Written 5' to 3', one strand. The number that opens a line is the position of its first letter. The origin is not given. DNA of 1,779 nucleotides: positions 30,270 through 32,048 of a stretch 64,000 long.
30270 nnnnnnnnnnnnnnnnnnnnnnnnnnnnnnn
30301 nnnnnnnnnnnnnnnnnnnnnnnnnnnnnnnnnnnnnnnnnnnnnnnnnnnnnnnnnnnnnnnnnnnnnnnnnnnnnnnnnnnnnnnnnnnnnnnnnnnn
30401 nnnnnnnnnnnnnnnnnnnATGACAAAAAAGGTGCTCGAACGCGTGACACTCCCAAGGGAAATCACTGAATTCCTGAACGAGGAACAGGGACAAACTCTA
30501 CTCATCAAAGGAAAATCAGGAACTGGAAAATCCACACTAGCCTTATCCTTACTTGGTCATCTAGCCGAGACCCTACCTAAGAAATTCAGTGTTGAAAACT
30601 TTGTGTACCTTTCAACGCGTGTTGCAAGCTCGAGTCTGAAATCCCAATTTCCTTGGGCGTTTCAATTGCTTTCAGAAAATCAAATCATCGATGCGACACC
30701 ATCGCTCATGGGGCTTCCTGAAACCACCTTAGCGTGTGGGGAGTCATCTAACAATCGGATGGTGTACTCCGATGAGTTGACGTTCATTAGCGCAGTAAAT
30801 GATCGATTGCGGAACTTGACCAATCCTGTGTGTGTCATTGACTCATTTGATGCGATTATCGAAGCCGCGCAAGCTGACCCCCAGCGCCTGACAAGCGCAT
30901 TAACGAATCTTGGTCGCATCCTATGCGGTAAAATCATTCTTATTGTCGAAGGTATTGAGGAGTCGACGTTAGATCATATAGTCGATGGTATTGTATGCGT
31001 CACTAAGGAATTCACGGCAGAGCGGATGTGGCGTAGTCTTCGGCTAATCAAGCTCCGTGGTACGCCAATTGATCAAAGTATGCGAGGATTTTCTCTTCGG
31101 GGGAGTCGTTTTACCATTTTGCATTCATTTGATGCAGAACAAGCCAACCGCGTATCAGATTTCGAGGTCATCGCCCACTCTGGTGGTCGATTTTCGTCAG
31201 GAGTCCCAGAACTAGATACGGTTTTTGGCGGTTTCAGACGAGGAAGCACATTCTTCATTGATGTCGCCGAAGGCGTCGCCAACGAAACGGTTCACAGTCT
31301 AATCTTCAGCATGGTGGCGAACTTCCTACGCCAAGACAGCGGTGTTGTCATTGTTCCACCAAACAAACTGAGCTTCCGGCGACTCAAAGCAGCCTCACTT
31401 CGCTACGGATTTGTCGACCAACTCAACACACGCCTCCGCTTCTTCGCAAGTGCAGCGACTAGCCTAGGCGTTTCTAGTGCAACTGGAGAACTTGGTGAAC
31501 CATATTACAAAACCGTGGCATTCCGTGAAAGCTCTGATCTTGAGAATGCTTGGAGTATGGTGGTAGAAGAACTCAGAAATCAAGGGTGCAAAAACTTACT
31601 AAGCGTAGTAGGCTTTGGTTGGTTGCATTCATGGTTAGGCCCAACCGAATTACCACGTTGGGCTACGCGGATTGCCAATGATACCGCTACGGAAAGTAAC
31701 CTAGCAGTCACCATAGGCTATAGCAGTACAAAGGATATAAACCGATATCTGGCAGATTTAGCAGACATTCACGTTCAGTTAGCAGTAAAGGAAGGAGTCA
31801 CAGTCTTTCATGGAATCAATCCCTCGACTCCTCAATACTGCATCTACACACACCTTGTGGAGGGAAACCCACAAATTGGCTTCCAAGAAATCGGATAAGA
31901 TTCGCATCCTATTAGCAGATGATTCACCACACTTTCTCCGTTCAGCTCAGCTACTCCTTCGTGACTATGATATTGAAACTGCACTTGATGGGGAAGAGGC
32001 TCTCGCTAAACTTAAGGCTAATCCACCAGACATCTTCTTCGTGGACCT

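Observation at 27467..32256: Divergent cluster of five KaiC-like ATPase domains with an embedded Ras-like GTPase and a CheY receiver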

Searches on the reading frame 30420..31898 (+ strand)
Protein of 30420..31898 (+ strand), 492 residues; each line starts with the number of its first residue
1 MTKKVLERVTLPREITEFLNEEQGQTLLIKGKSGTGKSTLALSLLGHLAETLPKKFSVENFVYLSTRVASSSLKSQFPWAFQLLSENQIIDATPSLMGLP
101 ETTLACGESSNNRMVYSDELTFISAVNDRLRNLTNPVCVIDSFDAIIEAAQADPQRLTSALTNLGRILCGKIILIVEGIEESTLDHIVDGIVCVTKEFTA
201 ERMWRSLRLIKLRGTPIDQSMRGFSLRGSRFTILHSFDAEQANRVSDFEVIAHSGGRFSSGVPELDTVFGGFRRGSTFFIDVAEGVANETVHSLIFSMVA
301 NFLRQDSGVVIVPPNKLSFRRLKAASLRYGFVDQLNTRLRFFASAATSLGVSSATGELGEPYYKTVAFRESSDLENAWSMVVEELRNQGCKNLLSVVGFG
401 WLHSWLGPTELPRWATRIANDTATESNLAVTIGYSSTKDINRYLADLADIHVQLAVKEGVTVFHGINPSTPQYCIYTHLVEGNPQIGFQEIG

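Call 4: search_protein_families(library=pfam, proteins=[window:30420-31898:+], max_evalue=0.01)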
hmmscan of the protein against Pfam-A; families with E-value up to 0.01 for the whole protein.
window:30420-31898:+ (492 aa): 11 families
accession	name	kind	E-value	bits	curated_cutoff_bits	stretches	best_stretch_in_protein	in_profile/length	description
PF07088.17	GvpD_P-loop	-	2.6e-13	50.7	24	1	16-209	2-188/189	GvpD gas vesicle protein, P-loop domain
PF06745.19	ATPase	-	1.3e-12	48.1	26.6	1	23-225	18-218/231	KaiC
PF20440.3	GvpD_bR2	-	3.8e-08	33.6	27.9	1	248-320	2-75/254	GvpD basic region 2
PF24883.2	NPHP3_N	-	2e-05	25.3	24.8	1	14-161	11-146/164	Nephrocystin 3, N-terminal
PF13191.12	AAA_16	-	3.4e-05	24.8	32.6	1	21-164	21-158/167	AAA ATPase domain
PF13401.12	AAA_22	-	0.00022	22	27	1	23-170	4-122/130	AAA domain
PF00005.33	ABC_tran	-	0.00028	22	25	1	22-50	9-37/137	ABC transporter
PF13481.12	AAA_25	-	0.00031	20.9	27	1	24-167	33-176/195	AAA domain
PF05729.18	NACHT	-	0.00068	20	26.7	1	26-164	2-113/167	NACHT domain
PF20720.3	nSTAND3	-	0.0045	17.1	27.2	1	23-50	16-43/155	Novel STAND NTPase 3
PF00931.28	NB-ARC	-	0.0048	16.6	23.5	0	14-75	7-68/248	NB-ARC domain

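Call 9: find_homologous_proteins(query=window:30420-31895:+)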
Query window:30420-31895:+ (492 aa): 46 proteins with E <= 0.001 among 8000 candidates.
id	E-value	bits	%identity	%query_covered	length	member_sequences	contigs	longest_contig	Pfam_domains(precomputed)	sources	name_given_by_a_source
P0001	0.0e+0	1089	100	99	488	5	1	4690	PF06745.20,PF07088.17,PF24883.3,PF20440.4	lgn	-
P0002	3.0e-285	964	87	99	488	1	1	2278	PF06745.20,PF07088.17,PF20440.4,PF13481.13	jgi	jgi:KaiC/GvpD/RAD55 family RecA-like ATPase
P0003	1.4e-272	923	83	99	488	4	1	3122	PF06745.20,PF07088.17,PF20440.4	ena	-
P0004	2.8e-270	915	81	99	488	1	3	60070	PF06745.20,PF07088.17,PF20440.4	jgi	jgi:KaiC/GvpD/RAD55 family RecA-like ATPase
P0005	5.0e-270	914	82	99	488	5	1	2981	PF06745.20,PF07088.17,PF20440.4,PF13401.13,PF13191.13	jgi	jgi:KaiC/GvpD/RAD55 family RecA-like ATPase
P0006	1.5e-269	913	82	98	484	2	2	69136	PF06745.20,PF07088.17,PF20440.4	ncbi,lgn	-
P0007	2.4e-267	905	81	99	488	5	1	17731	PF06745.20,PF07088.17,PF20440.4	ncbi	-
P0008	3.8e-264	895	80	98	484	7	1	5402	PF06745.20,PF07088.17,PF20440.4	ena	-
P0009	4.5e-261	885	80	98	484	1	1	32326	PF06745.20,PF07088.17,PF20440.4,PF13401.13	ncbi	-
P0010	1.8e-260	883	79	98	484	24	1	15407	PF06745.20,PF07088.17,PF20440.4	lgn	-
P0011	1.4e-257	873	78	98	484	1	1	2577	PF06745.20,PF07088.17,PF20440.4,PF13401.13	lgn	-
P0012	7.1e-254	861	78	98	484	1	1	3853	PF06745.20,PF07088.17,PF20440.4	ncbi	ncbi:MAG: gas vesicle protein GvpD P-loop domain-containing protein [Candidatus Thorarchaeota archae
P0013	2.4e-247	839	75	99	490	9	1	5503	PF06745.20,PF07088.17,PF20440.4,PF13401.13,PF13191.13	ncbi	-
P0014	1.1e-244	831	74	98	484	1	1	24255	PF06745.20,PF07088.17,PF20440.4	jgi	jgi:KaiC/GvpD/RAD55 family RecA-like ATPase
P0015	4.1e-242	822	74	98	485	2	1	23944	PF06745.20,PF07088.17,PF20440.4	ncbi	-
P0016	3.1e-241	819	74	98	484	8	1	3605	PF06745.20,PF07088.17,PF05729.19,PF20440.4,PF13401.13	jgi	-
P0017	3.7e-205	700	64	98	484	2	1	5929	PF06745.20,PF07088.17,PF00005.34,PF20440.4,PF13401.13,PF13481.13,PF13191.13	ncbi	ncbi:MAG: ATPase domain-containing protein [Promethearchaeota archaeon]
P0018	7.2e-201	686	63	98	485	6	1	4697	PF06745.20,PF07088.17,PF20440.4,PF13401.13,PF13481.13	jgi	-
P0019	4.9e-194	664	61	99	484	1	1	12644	PF06745.20,PF07088.17,PF20440.4,PF13401.13,PF13481.13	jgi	jgi:KaiC/GvpD/RAD55 family RecA-like ATPase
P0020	1.6e-192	659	60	98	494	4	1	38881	PF06745.20,PF07088.17,PF20440.4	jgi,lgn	-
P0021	9.5e-178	610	57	98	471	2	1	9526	PF06745.20,PF07088.17,PF20440.4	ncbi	ncbi:MAG: gas vesicle protein GvpD P-loop domain-containing protein [Promethearchaeota archaeon]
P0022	2.7e-156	539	57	89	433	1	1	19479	PF06745.20,PF20440.4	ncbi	-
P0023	3.3e-152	526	56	86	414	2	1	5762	PF06745.20,PF20440.4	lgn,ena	-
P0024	8.9e-108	379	39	98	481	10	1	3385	PF06745.20,PF07088.17,PF20440.4,PF13401.13,PF13191.13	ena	-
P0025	4.5e-44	169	30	97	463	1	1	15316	PF06745.20,PF07088.17,PF20440.4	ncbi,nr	ncbi:MAG: hypothetical protein HXS44_11125 [Theionarchaea archaeon]|nr:hypothetical protein [Theiona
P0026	2.1e-43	167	30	97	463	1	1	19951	PF06745.20,PF07088.17,PF05625.18,PF20440.4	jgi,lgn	jgi:KaiC/GvpD/RAD55 family RecA-like ATPase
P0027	5.6e-29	120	27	94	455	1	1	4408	PF06745.20,PF07088.17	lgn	-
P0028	2.5e-20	91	26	93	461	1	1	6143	PF06745.20,PF07088.17,PF05729.19,PF00004.36,PF20720.4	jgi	jgi:KaiC/GvpD/RAD55 family RecA-like ATPase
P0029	3.1e-20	91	26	93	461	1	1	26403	PF06745.20,PF07088.17,PF05729.19,PF00004.36,PF20720.4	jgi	-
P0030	3.2e-20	91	26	93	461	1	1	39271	PF06745.20,PF07088.17,PF05729.19,PF00004.36,PF20720.4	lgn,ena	-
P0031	3.2e-20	91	26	93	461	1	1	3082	PF06745.20,PF07088.17,PF05729.19,PF00004.36,PF20720.4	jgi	-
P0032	3.3e-20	91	26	93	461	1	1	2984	PF06745.20,PF07088.17,PF05729.19,PF00004.36,PF20720.4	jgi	-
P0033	3.4e-20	91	26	93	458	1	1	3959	PF06745.20,PF07088.17,PF05729.19,PF00004.36,PF20720.4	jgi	jgi:RecA-superfamily ATPases implicated in signal transduction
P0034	4.1e-20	90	26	93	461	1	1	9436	PF06745.20,PF07088.17,PF05729.19,PF00004.36,PF20720.4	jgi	-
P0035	4.7e-20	90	24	94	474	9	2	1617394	PF06745.20,PF07088.17,PF00004.36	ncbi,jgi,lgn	-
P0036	4.8e-20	90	25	96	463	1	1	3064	PF06745.20,PF07088.17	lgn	-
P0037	8.8e-20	89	26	93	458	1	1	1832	PF06745.20,PF07088.17,PF05729.19,PF00004.36,PF20720.4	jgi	-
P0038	1.0e-19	89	26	93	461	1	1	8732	PF06745.20,PF07088.17,PF05729.19,PF00004.36,PF20720.4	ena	-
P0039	2.1e-18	85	24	94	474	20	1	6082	PF06745.20,PF07088.17,PF00004.36,PF13191.13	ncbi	ncbi:MAG: ATPase domain-containing protein [Candidatus Nitrosocaldus sp.]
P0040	6.9e-16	76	25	95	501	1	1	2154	PF06745.20,PF07088.17,PF20440.4,PF00004.36,PF13191.13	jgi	jgi:KaiC/GvpD/RAD55 family RecA-like ATPase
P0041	3.5e-15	74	27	74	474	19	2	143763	PF06745.20,PF03796.22,PF05625.18,PF05729.19,PF23442.2,PF20440.4,PF13481.13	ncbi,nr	ncbi:hypothetical protein E6H36_04045 [Candidatus Bathyarchaeota archaeon]|nr:MAG: hypothetical prot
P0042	1.4e-14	72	27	59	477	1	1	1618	PF06745.20,PF07088.17,PF13191.13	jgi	-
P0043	1.5e-14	72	28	74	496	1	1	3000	PF06745.20,PF07088.17,PF13191.13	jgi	jgi:DNA polymerase III delta prime subunit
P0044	1.5e-14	72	27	59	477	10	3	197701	PF06745.20,PF07088.17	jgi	jgi:hypothetical protein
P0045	3.1e-14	71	27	59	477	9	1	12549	PF06745.20,PF07088.17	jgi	jgi:KaiC/GvpD/RAD55 family RecA-like ATPase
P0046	4.6e-14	70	23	98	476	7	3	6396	PF06745.20,PF07088.17,PF13401.13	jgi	jgi:KaiC/GvpD/RAD55 family RecA-like ATPase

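Call 11: find_encoding_contigs(protein=P0020, flank=8000, max_places=2)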
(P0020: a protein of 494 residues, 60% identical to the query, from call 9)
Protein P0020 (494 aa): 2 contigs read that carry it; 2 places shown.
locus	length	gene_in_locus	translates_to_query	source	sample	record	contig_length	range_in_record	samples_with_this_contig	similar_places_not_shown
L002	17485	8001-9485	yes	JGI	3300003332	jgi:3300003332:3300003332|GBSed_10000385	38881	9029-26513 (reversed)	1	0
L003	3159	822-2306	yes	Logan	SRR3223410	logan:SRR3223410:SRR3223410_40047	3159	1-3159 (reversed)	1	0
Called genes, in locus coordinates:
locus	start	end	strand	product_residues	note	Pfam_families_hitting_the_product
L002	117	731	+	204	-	PF00009:GTP_EFTU (faint), PF00025:Arf, PF00071:Ras, PF08477:Roc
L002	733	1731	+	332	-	PF18551:TackOD1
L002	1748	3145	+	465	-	PF18551:TackOD1, PF12773:DZR (faint)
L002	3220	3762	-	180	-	PF24336:DUF7504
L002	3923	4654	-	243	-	PF01695:IstB_IS21 (faint), PF06745:ATPase, PF13481:AAA_25, PF23442:DUF7125 (faint), PF24336:DUF7504 (weak)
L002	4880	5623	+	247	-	PF06745:ATPase, PF23442:DUF7125 (faint)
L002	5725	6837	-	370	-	PF21948:LplA-B_cat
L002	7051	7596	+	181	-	PF00025:Arf, PF00009:GTP_EFTU (weak), PF00071:Ras, PF04670:Gtr1_RagA, PF08477:Roc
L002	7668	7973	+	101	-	-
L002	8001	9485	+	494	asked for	PF06745:ATPase (faint), PF07088:GvpD_P-loop, PF20440:GvpD_bR2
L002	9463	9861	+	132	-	PF00072:Response_reg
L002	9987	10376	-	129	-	PF01592:NifU_N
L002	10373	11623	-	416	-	PF00266:Aminotran_5, PF01212:Beta_elim_lyase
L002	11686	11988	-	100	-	PF01206:TusA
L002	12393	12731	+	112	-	-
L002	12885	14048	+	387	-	PF02771:Acyl-CoA_dh_N, PF02770:Acyl-CoA_dh_M, PF00441:Acyl-CoA_dh_1, PF08028:Acyl-CoA_dh_2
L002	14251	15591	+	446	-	PF07690:MFS_1, PF12832:MFS_1_like (faint), PF13347:MFS_2 (weak)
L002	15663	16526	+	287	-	PF12740:PETase (faint), PF00561:Abhydrolase_1, PF12146:Hydrolase_4, PF12697:Abhydrolase_6, PF07819:PGAP1 (faint)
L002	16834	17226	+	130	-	-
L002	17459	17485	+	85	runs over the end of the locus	-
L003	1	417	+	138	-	?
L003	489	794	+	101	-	-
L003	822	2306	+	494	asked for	PF06745:ATPase (faint), PF07088:GvpD_P-loop, PF20440:GvpD_bR2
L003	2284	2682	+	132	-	PF00072:Response_reg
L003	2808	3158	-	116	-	?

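Call 12: find_encoding_contigs(protein=P0025, flank=8000, max_places=2)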
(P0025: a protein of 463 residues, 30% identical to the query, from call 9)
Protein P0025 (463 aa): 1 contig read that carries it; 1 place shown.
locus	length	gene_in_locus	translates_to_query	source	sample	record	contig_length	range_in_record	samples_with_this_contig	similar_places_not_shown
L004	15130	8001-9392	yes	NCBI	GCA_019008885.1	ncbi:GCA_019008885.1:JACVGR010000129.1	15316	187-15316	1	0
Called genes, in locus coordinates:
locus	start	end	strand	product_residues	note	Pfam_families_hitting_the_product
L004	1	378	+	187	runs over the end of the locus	?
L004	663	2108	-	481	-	PF04389:Peptidase_M28, PF01546:Peptidase_M20 (weak), PF05343:Peptidase_M42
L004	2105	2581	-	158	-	PF04008:Adenosine_kin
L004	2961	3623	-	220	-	PF01478:Peptidase_A24, PF06847:Arc_PepC_II (weak)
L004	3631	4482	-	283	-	PF00482:T2SSF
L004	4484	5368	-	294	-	PF00482:T2SSF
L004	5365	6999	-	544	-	PF23990:PilB3_N (weak), PF00437:T2SSE, PF23989:PilB3_C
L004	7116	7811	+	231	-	PF04055:Radical_SAM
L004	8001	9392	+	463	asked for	PF06745:ATPase, PF07088:GvpD_P-loop, PF20440:GvpD_bR2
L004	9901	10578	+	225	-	PF13549:ATP-grasp_5, PF08442:ATP-grasp_2 (weak)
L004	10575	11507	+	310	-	PF00696:AA_kinase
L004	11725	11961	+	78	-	-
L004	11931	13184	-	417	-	-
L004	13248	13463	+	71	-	-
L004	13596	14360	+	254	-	PF00254:FKBP_C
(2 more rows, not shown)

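Call 14: find_related_loci(query=A1, collection=genome_contigs, flank=10000)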
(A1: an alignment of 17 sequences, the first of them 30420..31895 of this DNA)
Query A1 (492 aa) in genome_contigs; peptide patterns used: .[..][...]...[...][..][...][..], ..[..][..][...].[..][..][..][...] (x = any residue, [..] = any of these).
191 stretches matched a pattern; 36 encode a relative of the query (tblastn E <= 1e-3); 36 distinct loci.
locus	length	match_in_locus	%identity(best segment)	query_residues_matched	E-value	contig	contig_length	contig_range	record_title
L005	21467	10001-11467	82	4-492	0e+0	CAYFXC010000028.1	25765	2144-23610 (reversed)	MAG TPA_asm: uncultured archaeon isolate ERP108616_co2_263 genome assembly, contig: NODE_2533_length_25765_cov_5.748697,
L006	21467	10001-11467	82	4-492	0e+0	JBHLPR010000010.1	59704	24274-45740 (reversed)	MAG: Promethearchaeota archaeon isolate H2S.129 H2S.129@229, whole genome shotgun sequence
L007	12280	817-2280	82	5-492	0e+0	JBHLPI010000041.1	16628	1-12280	MAG: Promethearchaeota archaeon isolate H2M.163 H2M.163@2913, whole genome shotgun sequence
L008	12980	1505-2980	79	1-492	0e+0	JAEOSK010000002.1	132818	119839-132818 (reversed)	MAG: Candidatus Hermodarchaeum yapensis isolate Yap4.bin9.105 contig-145_26, whole genome shotgun sequence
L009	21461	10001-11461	79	6-492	0e+0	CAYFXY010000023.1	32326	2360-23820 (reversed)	MAG TPA_asm: uncultured archaeon isolate ERP108616_co2_125 genome assembly, contig: NODE_1691_length_32326_cov_2.628924,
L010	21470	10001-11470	95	3-492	0e+0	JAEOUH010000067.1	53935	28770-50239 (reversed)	MAG: Candidatus Hermodarchaeota archaeon isolate FT1_005 k127_27695320, whole genome shotgun sequence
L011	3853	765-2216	78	9-492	0e+0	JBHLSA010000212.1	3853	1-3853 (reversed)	MAG: Candidatus Thorarchaeota archaeon isolate TM2M.154 TM2M.154@80921, whole genome shotgun sequence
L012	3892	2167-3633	75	4-492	0e+0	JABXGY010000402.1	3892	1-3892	MAG: archaeon isolate H03M_Hermod_104 h03m_104_k127_5814954, whole genome shotgun sequence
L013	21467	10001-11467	75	4-492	0e+0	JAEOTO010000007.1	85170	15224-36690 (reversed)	MAG: Candidatus Hermodarchaeota archaeon isolate YT2_032 k127_4582027, whole genome shotgun sequence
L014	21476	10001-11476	74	1-492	0e+0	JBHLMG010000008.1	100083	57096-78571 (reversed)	MAG: Promethearchaeota archaeon isolate DZ2M.269 DZ2M.269@432, whole genome shotgun sequence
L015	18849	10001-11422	57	7-491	0e+0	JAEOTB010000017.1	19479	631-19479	MAG: Candidatus Hermodarchaeota archaeon isolate YT1_014 k127_6373980, whole genome shotgun sequence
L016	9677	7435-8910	79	1-492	0e+0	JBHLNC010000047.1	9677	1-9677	MAG: Promethearchaeota archaeon isolate DZ2S.148 DZ2S.148@25594, whole genome shotgun sequence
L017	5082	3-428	89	351-492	1e-84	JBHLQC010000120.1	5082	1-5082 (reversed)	MAG: Candidatus Odinarchaeota archaeon isolate H3S.115 H3S.115@18604, whole genome shotgun sequence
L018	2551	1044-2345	25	10-463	2e-38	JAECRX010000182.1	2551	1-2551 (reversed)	MAG: Candidatus Sifarchaeum subterraneum isolate CR_Bin_142 k127_1529914, whole genome shotgun sequence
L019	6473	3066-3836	36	11-272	5e-38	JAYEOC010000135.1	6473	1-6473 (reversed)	MAG: Methanobacteriota archaeon isolate MAG039 MAG039_135, whole genome shotgun sequence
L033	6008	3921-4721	32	7-278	1e-30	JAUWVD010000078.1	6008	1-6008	MAG: Methanophagales archaeon isolate CSMAG_2623 CSMAG_2623_k141_44021_length_6008_cov_21.8650, whole genome shotgun seq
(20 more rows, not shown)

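Call 29: search_protein_families(library=ncbifam, proteins=[window:30432-31898:+], max_evalue=0.01)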
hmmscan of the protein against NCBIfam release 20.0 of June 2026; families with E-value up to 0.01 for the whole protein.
window:30432-31898:+ (488 aa): 10 families
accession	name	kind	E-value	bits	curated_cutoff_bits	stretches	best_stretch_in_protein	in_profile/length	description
NF006799.0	PRK09302.1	equivalog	6.7e-08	31.5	408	1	181-289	190-291/515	circadian clock protein KaiC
TIGR00416.1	sms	equivalog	5.1e-05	22.2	403.05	0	19-52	93-126/454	DNA repair protein RadA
TIGR02655.1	circ_KaiC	equivalog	0.00082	18.1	546.25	1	20-283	21-275/484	circadian clock protein KaiC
NF052589.1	ArlH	equivalog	0.00098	18.9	215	0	117-181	102-165/229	archaellum protein ArlH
TIGR03608.1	L_ocin_972_ABC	subfamily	0.0019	17.7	254.85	1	15-78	19-83/206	putative bacteriocin export ABC transporter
TIGR03881.1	KaiC_arch_4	hypoth_equivalog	0.0031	17.2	247.8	0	20-217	21-215/231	KaiC domain-containing protein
TIGR03877.1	thermo_KaiC_1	hypoth_equivalog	0.0032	17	307.25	1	113-220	110-223/238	KaiC domain-containing protein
NF005115.0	PRK06547.1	equivalog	0.0058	16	173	0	15-43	10-38/172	hypothetical protein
TIGR02928.1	TIGR02928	subfamily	0.0067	15.3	181.3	0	9-68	29-88/366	orc1/cdc6 family replication initiation protein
TIGR02868.1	CydC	equivalog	0.0089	14.7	329.05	0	18-45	359-386/530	thiol reductant ABC exporter subunit CydC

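Call 30: find_encoding_contigs(protein=P0024, flank=8000, max_places=3)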
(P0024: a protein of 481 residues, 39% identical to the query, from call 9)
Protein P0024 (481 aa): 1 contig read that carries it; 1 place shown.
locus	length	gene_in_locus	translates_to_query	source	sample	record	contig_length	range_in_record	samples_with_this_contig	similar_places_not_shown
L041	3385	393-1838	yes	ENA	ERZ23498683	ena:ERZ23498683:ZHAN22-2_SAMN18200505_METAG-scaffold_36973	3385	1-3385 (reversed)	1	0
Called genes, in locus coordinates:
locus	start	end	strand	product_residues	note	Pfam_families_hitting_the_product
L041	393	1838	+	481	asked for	PF07088:GvpD_P-loop, PF13191:AAA_16, PF06745:ATPase, PF13401:AAA_22 (weak), PF20440:GvpD_bR2 (weak)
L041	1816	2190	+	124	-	PF00072:Response_reg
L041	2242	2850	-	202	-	PF05683:Fumerase_C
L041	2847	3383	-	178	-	?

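Call 31: find_encoding_contigs(protein=P0019, flank=8000, max_places=2)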
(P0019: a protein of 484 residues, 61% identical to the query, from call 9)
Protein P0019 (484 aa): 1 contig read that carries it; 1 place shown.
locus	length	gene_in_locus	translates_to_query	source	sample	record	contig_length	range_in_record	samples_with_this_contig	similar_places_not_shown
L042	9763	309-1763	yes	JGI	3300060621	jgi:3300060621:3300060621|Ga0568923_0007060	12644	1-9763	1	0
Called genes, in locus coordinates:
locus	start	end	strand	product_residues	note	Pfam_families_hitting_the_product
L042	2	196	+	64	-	?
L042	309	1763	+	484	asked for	PF06745:ATPase, PF07088:GvpD_P-loop (weak), PF13401:AAA_22 (weak), PF13481:AAA_25 (weak), PF20440:GvpD_bR2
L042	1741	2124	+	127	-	PF00072:Response_reg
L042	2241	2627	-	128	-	PF01592:NifU_N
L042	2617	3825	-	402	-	PF00266:Aminotran_5, PF01212:Beta_elim_lyase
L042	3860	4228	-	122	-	PF13686:DrsE_2 (weak), PF02635:DsrE, PF13686:DrsE_2 (weak)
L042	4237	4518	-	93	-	PF01206:TusA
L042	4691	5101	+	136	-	-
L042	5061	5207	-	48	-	-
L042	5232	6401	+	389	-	PF02771:Acyl-CoA_dh_N, PF02770:Acyl-CoA_dh_M, PF00441:Acyl-CoA_dh_1, PF08028:Acyl-CoA_dh_2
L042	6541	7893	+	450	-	PF12832:MFS_1_like (faint), PF07690:MFS_1, PF05978:UNC-93 (weak), PF07690:MFS_1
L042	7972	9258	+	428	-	PF07690:MFS_1, PF12832:MFS_1_like (faint), PF13347:MFS_2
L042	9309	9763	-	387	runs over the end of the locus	PF00291:PALP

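Call 33: find_related_loci(query=A1, collection=metagenome_contigs, flank=8000)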
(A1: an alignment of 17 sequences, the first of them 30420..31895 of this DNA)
Query A1 (492 aa) in metagenome_contigs; peptide patterns used: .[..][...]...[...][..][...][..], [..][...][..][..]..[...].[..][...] (x = any residue, [..] = any of these).
163 stretches matched a pattern; 33 encode a relative of the query (tblastn E <= 1e-3); 33 distinct loci.
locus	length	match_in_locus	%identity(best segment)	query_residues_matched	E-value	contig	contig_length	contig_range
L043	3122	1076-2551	83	1-492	0e+0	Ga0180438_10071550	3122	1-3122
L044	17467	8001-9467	82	4-492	0e+0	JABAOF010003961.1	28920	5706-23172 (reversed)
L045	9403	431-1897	82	4-492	0e+0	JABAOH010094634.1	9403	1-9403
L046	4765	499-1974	79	1-492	0e+0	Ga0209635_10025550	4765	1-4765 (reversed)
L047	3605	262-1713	74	9-492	0e+0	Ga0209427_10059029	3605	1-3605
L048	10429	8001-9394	84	1-492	0e+0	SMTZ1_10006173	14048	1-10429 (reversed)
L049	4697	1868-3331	62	3-492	0e+0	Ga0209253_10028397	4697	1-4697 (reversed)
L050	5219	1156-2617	84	1-492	0e+0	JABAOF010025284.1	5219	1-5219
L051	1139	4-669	75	270-491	4e-122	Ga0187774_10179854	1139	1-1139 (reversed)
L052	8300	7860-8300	93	3-149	3e-85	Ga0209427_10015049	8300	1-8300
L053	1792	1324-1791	50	3-160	3e-46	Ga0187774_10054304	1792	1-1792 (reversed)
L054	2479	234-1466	28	24-476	9e-41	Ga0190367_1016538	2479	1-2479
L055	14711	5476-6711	28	23-476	6e-40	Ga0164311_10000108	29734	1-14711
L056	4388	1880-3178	27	2-476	4e-39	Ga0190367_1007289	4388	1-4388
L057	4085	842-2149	28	14-475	6e-39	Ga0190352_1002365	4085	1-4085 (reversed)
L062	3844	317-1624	26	13-470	1e-36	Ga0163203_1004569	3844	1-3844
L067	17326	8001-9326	25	14-475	6e-34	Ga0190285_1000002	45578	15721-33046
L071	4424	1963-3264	25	14-475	7e-33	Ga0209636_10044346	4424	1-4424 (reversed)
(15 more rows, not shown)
